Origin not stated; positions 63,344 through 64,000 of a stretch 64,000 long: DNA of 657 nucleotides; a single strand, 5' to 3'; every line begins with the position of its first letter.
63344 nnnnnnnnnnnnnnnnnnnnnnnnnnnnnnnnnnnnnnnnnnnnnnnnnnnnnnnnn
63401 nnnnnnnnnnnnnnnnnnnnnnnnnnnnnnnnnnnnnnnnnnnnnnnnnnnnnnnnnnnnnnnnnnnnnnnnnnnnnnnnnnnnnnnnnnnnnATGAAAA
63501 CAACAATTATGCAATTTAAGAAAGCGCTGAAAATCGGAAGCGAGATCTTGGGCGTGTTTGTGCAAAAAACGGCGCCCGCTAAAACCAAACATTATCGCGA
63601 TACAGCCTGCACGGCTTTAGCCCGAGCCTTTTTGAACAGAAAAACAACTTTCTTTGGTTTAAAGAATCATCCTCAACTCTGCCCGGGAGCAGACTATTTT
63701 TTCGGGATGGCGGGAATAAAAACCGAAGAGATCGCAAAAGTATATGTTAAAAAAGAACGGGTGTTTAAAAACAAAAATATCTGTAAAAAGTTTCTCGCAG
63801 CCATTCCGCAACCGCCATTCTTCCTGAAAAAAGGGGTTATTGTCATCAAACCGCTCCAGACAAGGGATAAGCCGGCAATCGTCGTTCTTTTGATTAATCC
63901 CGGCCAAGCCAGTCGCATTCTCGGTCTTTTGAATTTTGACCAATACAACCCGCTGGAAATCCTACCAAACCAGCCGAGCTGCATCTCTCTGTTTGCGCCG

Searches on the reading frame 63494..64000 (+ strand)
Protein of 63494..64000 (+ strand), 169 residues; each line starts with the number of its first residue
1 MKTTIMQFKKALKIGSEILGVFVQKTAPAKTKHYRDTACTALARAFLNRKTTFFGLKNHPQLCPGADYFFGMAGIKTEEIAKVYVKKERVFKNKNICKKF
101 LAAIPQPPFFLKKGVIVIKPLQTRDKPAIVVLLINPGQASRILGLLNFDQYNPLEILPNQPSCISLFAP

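Call 6: search_protein_families(library=pfam, proteins=[window:63494-64000:+], max_evalue=0.01)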
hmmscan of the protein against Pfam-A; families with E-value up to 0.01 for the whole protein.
window:63494-64000:+ (169 aa): 1 family
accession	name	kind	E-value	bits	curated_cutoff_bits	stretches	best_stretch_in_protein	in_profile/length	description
PF02596.20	DUF169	-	3.3e-17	63.4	27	1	8-166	2-164/209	Uncharacterised ArCR, COG2043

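Call 7: search_protein_families(library=ncbifam, proteins=[window:63494-64000:+], max_evalue=0.01)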
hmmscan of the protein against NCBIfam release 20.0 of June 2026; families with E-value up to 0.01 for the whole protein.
window:63494-64000:+ (169 aa): 0 families

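Call 65: find_homologous_proteins(query=window:63494-64000:+, max_evalue=1e-10)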
Query window:63494-64000:+ (169 aa): 54 proteins with E <= 1e-10 among 109 candidates.
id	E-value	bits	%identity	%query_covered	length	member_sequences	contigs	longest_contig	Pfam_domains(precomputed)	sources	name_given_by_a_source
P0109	8.5e-107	372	100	100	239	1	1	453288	PF02596.21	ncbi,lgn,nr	ncbi:MAG: DUF169 domain-containing protein [bacterium]|nr:DUF169 domain-containing protein [bacteriu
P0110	6.2e-56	207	55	90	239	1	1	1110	PF02596.21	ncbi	-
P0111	5.2e-55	204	55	100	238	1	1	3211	PF02596.21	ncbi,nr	ncbi:MAG: DUF169 domain-containing protein [Candidatus Parcubacteria bacterium]|nr:DUF169 domain-con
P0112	6.4e-54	200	54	100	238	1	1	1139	PF02596.21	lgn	-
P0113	1.7e-52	196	54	100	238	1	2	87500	PF02596.21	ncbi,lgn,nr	ncbi:MAG: DUF169 domain-containing protein [Candidatus Staskawiczbacteria bacterium]|nr:DUF169 domai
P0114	6.4e-52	194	51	90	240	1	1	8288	PF02596.21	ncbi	-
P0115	1.1e-51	193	52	100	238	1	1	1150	PF02596.21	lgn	-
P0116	1.2e-51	193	51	99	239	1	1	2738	PF02596.21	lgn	-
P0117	1.8e-51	192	53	100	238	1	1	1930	PF02596.21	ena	-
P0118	4.8e-51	191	53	98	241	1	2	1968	PF02596.21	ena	-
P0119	8.5e-51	190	52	98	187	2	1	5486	PF02596.21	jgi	-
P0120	9.4e-51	190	56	98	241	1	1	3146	PF02596.21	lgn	-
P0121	1.8e-50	189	53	90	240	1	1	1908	PF02596.21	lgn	-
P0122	2.2e-50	189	55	100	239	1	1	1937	PF02596.21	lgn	-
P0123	3.1e-49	185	55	98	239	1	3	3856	PF02596.21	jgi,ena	-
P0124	3.9e-49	185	52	96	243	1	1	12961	PF02596.21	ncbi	-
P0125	6.3e-49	184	53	100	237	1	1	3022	PF02596.21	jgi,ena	-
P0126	1.4e-48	183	54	94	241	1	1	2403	PF02596.21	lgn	-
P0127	9.7e-48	180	52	98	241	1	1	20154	PF02596.21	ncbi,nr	ncbi:MAG: DUF169 domain-containing protein [bacterium]|nr:DUF169 domain-containing protein [bacteriu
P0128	1.6e-47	179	51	100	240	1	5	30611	PF02596.21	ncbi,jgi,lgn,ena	-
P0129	2.5e-47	179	52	98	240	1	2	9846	PF02596.21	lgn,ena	-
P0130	5.8e-47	178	52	98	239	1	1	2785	PF02596.21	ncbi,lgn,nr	ncbi:MAG: DUF169 domain-containing protein [Candidatus Gribaldobacteria bacterium]|nr:DUF169 domain-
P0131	6.5e-47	177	50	98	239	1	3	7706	PF02596.21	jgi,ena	-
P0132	8.2e-47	177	53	98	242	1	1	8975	PF02596.21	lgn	-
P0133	1.5e-46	176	49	100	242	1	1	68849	PF02596.21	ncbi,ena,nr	ncbi:MAG: hypothetical protein CEN87_406 [Parcubacteria group bacterium Licking1014_1]|nr:MAG: hypot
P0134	4.9e-46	175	46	100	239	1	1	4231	PF02596.21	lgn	-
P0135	1.4e-44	170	50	98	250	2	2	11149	PF02596.21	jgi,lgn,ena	-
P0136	1.7e-43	166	49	98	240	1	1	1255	PF02596.21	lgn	-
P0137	2.0e-42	163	50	98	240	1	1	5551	PF02596.21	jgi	-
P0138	3.5e-39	152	48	96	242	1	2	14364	PF02596.21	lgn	-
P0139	2.6e-38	149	46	99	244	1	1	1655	PF02596.21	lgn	-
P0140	4.0e-38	149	46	92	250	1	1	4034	PF02596.21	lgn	-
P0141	1.1e-37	147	50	82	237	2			PF02596.21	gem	-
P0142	1.3e-32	131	44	100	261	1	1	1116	PF02596.21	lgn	-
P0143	3.2e-31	126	43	100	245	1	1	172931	PF02596.21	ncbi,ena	-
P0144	2.2e-30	124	41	99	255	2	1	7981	PF02596.21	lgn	-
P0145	5.3e-28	116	38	91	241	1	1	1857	PF02596.21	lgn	-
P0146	1.0e-27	115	40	93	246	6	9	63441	PF02596.21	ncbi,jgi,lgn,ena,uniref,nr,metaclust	ncbi:MAG: hypothetical protein UY44_C0004G0004 [Candidatus Kaiserbacteria bacterium GW2011_GWA2_49_1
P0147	4.6e-27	113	40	95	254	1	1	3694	PF02596.21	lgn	-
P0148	8.4e-27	112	38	98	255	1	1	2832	PF02596.21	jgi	-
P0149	1.7e-26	111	37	96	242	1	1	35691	PF02596.21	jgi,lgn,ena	-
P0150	4.3e-26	110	41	95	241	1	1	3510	PF02596.21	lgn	-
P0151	7.2e-26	109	44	82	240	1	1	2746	PF02596.21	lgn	-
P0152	1.8e-25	108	43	82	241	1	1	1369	PF02596.21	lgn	-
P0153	3.7e-25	107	40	80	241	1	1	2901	PF02596.21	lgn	-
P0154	4.6e-25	106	39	98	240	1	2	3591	PF02596.21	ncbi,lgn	-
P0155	1.3e-24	105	38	91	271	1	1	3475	PF02596.21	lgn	-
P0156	2.6e-24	104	40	96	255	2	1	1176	PF02596.21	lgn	-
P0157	9.0e-24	102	38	99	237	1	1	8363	PF02596.21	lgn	-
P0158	1.1e-23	102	38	95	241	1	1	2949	PF02596.21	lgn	-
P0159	4.8e-23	100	41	80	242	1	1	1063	PF02596.21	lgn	-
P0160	4.9e-23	100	35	89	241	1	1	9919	PF02596.21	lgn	-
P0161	7.5e-23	99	36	96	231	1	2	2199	PF02596.21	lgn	-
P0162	8.6e-23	99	37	95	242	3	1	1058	PF02596.21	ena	-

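Call 75: predict_structure(alignment_id=A3)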
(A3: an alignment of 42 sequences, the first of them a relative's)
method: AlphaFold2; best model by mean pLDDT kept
length: 239 residues; sequences in the alignment: 42
mean_pLDDT: 91.7   pTM: 0.89
mean pLDDT of the five models: 91.7, 90.4, 87.4, 87.0, 87.0
residues with pLDDT >= 90: 177; 70-90: 57; 50-70: 5; < 50: 0
segments of 3 or more residues with pLDDT < 50: none
pLDDT, mean of each block of 10 residues (from residue 1): 95 97 91 90 94 85 87 87 92 96 92 92 96 97 96 91 95 95 77 79 97 96 92 92
secondary structure, 60 per line:
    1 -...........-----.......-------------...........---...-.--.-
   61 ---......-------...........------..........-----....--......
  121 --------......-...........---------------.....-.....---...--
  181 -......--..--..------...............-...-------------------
elements in order: H2-12 E18-24 H38-48 E52-54 H64-69 H77-87 H94-103 H109-112 E115-120 E129-134 H136-146 H162-166 H168-172 E176-178 H182-187 E202-207 H208-216
